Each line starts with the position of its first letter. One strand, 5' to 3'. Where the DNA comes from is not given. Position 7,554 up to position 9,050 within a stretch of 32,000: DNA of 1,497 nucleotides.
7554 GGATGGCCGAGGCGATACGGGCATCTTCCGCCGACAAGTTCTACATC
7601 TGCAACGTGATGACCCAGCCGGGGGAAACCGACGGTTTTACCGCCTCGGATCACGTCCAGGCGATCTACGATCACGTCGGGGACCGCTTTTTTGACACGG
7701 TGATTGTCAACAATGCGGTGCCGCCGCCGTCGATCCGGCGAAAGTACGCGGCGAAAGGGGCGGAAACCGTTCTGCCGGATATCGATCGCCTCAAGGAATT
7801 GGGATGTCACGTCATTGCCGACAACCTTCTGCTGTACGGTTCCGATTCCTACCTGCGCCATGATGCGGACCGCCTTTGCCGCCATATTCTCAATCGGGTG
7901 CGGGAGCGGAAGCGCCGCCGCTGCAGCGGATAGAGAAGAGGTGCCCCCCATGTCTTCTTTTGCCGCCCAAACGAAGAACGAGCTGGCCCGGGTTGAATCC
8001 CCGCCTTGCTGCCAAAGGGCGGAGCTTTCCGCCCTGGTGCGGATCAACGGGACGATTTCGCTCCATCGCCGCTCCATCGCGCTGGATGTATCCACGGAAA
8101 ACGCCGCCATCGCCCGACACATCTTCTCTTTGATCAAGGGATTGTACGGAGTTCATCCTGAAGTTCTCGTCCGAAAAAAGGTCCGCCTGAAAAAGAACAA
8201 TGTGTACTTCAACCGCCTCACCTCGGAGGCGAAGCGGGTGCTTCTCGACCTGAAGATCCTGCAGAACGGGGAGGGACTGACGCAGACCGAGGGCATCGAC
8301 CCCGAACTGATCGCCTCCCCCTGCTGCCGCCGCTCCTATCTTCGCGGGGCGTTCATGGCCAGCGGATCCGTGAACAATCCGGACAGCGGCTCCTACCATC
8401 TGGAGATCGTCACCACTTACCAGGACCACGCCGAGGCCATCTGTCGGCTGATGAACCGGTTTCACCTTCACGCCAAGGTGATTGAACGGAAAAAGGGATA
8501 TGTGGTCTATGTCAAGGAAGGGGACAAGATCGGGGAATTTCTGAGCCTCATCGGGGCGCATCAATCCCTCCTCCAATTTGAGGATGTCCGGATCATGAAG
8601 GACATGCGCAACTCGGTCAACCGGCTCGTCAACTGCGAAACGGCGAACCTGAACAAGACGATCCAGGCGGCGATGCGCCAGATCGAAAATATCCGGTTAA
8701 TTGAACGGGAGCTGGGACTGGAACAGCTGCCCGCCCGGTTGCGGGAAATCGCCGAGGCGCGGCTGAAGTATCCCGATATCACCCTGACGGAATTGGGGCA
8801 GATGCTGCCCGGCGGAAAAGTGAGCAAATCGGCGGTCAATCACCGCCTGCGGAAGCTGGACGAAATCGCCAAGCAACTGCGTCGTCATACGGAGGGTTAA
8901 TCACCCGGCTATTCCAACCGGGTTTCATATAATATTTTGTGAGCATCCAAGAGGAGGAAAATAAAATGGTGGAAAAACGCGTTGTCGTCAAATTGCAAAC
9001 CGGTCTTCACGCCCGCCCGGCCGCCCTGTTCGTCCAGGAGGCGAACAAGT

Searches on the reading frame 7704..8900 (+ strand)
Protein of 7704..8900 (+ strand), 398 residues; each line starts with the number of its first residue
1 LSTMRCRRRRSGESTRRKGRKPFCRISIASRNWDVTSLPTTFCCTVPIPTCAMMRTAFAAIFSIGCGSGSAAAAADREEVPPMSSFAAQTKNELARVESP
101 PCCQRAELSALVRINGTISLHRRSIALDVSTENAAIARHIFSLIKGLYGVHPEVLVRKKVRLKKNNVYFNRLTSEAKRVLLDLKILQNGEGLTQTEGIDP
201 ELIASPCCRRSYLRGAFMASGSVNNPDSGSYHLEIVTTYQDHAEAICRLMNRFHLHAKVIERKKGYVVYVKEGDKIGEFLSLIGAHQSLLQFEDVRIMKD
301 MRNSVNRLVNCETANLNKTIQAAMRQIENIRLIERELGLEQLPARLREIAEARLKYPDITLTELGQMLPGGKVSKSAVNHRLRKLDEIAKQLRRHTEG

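Call 68: search_protein_families(library=pfam, proteins=[window:7704-8900:+], max_evalue=0.00001)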
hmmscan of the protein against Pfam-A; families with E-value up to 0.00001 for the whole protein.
window:7704-8900:+ (398 aa): 3 families
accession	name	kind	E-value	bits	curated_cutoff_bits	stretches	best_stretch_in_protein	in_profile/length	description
PF14527.11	LAGLIDADG_WhiA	-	9e-40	135.2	23.2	1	210-302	2-93/93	WhiA LAGLIDADG-like domain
PF10298.14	WhiA_N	-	5.5e-35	119.8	23.4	1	101-186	1-86/86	WhiA N-terminal LAGLIDADG-like domain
PF02650.20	HTH_WhiA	-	8.2e-35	119.5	27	1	305-389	1-84/84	WhiA C-terminal HTH domain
